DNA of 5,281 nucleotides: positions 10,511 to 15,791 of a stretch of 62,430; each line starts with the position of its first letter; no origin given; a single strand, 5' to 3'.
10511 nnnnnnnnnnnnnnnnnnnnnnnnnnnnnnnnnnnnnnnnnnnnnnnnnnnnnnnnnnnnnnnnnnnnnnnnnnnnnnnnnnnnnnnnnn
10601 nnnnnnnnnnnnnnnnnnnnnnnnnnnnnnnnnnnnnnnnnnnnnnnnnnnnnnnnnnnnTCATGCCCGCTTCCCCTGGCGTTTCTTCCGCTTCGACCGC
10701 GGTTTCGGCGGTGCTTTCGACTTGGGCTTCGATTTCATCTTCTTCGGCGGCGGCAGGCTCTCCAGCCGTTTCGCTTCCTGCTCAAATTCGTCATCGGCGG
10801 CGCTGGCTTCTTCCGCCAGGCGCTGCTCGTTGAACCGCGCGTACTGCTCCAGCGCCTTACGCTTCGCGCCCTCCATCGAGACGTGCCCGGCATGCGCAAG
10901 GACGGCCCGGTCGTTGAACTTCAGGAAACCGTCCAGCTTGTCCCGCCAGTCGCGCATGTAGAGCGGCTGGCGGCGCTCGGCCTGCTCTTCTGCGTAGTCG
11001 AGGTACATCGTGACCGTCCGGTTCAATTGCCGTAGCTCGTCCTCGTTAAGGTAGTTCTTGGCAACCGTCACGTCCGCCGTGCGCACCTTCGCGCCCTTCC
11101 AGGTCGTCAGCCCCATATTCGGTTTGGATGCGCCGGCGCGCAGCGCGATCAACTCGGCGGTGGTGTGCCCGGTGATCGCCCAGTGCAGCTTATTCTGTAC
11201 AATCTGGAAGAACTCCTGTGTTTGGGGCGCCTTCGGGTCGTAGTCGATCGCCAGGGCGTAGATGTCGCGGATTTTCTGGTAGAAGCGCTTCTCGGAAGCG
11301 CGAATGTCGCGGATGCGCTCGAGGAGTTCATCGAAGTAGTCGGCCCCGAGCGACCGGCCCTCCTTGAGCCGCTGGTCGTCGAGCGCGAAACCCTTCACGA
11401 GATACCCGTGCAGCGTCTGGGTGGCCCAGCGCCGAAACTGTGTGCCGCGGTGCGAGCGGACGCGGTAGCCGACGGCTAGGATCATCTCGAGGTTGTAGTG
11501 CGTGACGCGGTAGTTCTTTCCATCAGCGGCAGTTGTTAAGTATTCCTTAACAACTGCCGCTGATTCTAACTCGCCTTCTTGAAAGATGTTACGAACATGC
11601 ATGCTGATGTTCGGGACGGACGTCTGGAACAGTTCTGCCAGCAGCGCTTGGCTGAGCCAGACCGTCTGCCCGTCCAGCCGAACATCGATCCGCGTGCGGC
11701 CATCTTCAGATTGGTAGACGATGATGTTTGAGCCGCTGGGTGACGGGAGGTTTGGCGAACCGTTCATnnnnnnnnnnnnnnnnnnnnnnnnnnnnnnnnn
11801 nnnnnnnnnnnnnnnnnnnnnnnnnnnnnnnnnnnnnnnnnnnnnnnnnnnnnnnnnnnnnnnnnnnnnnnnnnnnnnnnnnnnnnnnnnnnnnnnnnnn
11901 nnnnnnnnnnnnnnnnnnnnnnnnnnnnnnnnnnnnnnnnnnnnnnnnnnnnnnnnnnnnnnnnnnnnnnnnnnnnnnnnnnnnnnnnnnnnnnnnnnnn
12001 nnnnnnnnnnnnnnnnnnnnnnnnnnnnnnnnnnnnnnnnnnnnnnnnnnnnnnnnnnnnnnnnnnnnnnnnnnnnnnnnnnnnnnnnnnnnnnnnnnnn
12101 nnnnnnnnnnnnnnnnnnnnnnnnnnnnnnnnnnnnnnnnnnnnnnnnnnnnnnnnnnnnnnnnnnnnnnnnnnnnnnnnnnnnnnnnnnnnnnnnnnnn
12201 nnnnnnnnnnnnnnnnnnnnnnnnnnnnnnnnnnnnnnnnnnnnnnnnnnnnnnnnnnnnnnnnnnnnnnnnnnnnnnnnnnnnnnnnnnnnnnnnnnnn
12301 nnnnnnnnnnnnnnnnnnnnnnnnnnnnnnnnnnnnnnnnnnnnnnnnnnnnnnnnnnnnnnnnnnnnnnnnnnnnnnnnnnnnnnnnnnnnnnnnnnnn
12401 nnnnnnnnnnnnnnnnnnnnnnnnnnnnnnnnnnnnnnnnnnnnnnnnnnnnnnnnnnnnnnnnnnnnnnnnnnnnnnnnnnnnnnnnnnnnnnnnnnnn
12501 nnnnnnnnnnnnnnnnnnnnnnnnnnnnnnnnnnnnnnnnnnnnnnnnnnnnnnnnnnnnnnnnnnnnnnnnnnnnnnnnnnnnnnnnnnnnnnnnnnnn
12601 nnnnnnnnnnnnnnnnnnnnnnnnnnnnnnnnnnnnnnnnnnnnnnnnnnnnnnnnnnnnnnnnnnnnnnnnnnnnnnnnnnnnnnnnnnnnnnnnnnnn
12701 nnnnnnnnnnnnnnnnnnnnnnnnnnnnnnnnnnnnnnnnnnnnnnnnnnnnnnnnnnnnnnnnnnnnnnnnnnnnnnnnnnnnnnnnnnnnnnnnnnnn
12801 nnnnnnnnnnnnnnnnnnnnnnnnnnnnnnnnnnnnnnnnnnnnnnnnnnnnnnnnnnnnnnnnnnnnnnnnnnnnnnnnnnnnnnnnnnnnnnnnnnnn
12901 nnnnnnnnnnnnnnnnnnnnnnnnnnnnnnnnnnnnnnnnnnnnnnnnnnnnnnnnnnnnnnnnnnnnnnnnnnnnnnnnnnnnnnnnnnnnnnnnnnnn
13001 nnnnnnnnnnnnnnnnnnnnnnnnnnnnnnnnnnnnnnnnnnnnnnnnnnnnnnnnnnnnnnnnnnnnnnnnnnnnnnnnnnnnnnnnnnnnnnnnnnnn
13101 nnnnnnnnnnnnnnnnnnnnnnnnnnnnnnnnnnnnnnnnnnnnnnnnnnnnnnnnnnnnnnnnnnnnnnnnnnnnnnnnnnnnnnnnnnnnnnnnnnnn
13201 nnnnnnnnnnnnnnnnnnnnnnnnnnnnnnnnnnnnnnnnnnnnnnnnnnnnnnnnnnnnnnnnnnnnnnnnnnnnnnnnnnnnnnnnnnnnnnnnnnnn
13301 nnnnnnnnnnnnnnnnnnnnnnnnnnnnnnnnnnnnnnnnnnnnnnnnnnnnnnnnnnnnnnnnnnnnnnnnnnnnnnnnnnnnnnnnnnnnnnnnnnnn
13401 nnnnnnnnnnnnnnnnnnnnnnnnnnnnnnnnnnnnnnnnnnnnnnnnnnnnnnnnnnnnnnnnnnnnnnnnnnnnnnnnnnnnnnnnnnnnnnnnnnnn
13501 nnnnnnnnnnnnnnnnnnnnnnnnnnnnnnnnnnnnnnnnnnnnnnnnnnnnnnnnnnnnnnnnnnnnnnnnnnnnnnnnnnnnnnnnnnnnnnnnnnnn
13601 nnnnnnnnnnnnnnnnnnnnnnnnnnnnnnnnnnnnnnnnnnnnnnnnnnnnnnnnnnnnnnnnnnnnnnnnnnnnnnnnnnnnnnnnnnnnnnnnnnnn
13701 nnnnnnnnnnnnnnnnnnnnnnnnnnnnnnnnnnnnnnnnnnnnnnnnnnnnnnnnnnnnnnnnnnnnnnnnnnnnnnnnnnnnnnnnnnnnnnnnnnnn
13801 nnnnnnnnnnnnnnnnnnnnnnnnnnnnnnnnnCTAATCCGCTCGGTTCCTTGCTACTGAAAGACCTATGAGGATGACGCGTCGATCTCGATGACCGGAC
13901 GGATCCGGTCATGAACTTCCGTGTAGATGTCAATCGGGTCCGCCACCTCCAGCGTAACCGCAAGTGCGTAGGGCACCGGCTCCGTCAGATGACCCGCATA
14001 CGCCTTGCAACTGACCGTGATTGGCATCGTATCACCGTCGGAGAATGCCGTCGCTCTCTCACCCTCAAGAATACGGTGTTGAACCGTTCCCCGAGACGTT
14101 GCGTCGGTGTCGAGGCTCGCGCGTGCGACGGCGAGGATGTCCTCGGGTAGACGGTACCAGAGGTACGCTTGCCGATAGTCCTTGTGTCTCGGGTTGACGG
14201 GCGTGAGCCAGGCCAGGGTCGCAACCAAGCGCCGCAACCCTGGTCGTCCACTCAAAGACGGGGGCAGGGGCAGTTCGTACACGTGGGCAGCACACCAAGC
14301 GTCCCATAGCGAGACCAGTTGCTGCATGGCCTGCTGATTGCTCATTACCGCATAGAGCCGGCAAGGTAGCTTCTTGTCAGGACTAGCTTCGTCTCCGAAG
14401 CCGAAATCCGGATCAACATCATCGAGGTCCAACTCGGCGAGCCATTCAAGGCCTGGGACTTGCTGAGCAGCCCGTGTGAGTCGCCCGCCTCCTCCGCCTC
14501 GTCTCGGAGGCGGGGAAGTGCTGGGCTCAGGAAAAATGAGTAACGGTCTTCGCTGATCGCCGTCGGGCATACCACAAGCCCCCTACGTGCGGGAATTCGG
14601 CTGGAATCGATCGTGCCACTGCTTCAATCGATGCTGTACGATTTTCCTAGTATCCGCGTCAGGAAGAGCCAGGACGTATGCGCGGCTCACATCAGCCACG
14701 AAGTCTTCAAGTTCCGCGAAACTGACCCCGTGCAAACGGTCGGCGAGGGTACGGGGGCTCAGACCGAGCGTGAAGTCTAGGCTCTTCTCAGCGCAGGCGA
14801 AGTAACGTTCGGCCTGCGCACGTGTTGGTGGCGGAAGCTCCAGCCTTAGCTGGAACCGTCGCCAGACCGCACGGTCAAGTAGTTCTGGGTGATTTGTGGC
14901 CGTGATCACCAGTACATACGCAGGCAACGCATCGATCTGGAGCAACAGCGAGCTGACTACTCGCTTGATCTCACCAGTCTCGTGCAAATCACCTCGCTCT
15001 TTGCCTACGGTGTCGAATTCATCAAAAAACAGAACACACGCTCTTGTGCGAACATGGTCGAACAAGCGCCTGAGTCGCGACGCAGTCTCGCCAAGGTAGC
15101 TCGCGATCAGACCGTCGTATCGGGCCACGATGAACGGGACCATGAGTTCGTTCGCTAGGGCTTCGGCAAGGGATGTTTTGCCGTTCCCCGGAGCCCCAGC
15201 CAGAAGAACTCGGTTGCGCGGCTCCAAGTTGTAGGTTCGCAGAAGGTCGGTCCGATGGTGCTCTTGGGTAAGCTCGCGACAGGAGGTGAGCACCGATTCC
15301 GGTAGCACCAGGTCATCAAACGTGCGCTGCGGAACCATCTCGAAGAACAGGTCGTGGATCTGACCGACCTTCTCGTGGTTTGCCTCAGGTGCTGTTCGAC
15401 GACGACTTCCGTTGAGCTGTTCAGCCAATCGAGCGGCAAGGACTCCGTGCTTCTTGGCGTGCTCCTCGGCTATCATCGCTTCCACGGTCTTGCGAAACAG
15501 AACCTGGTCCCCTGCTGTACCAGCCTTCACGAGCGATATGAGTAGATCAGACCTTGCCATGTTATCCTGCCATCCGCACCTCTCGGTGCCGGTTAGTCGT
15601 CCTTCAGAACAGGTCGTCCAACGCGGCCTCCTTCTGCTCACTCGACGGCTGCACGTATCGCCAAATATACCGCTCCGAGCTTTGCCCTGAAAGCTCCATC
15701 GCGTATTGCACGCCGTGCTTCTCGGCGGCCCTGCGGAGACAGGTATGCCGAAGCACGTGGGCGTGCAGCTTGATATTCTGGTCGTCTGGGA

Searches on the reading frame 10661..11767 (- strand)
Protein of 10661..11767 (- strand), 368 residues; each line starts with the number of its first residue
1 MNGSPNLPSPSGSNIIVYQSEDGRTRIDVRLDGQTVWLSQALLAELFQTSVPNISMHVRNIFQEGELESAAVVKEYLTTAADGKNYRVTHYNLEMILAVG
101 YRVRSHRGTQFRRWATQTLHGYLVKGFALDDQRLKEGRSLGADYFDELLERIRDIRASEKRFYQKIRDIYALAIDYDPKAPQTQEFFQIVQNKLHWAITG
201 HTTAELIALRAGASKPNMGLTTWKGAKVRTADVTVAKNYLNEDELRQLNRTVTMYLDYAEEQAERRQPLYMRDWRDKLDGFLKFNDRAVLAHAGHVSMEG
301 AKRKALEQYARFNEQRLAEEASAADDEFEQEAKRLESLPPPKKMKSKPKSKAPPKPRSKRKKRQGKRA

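Call 31: search_protein_families(library=pfam, proteins=[window:10661-11767:-], max_evalue=0.001)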
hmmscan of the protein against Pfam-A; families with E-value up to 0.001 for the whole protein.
window:10661-11767:- (368 aa): 1 family
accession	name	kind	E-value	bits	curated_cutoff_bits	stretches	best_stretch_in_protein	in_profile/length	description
PF13310.11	Virulence_RhuM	-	5.1e-116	386.8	33.7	1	71-318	1-250/252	Virulence protein RhuM family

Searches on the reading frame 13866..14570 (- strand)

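Call 31: search_protein_families(library=pfam, proteins=[window:13866-14570:-], max_evalue=0.001)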
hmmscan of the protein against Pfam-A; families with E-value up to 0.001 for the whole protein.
window:13866-14570:- (234 aa): 0 families

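Call 86: search_protein_families(library=padloc, proteins=[window:13866-14570:-], max_evalue=0.001)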
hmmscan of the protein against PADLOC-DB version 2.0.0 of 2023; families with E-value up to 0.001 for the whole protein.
window:13866-14570:- (234 aa): 2 families
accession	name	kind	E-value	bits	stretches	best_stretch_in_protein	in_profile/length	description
PDLC04233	IetS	-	3.3e-64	215.3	2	95-229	712-850/855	-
PDLC04234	IetS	-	2.4e-14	50.5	1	32-95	82-145/656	-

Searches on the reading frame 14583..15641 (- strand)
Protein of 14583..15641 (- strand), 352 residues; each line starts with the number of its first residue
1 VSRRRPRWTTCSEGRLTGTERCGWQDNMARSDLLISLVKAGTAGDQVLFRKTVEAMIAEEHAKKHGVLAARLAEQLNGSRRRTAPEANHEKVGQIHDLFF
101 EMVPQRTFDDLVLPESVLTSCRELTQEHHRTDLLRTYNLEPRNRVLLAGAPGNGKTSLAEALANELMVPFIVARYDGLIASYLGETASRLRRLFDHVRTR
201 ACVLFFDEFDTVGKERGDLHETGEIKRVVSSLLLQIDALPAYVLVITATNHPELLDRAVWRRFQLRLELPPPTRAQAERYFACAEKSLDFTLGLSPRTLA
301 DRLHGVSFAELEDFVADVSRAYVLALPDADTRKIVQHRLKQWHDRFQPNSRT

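Call 31: search_protein_families(library=pfam, proteins=[window:14583-15641:-], max_evalue=0.001)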
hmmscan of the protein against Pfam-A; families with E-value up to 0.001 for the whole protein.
window:14583-15641:- (352 aa): 4 families
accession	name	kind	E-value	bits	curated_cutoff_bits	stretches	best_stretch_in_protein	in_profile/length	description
PF00004.35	AAA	-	6.8e-30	104.6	21.2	1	145-270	1-130/131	ATPase family associated with various cellular activities (AAA)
PF20720.3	nSTAND3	-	5e-06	26.7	27.2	1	139-232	14-95/155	Novel STAND NTPase 3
PF13191.12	AAA_16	-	4.9e-05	24.3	32.6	1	121-239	4-127/167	AAA ATPase domain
PF05496.18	RuvB_N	-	0.00017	21.8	27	1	140-173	31-64/159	Holliday junction DNA helicase RuvB P-loop domain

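Call 86: search_protein_families(library=padloc, proteins=[window:14583-15641:-], max_evalue=0.001)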
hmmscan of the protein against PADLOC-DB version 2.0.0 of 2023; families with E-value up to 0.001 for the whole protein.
window:14583-15641:- (352 aa): 6 families
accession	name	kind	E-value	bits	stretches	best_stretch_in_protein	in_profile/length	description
PDLC04232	IetA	-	2.1e-148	492.1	1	28-349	1-323/330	-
PDLC04231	IetA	-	4.6e-92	306.5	1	28-282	1-257/262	-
PDLC02196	IetA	-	7.7e-75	250.6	1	31-340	4-320/374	-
PDLC02195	IetA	-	3.6e-64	215.5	1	104-333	97-328/395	-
PDLC00914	TRIP13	-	3.8e-12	44.3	1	125-286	53-232/302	TRIP13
PDLC00915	TRIP13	-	2.2e-11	41.7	1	145-279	66-218/302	TRIP13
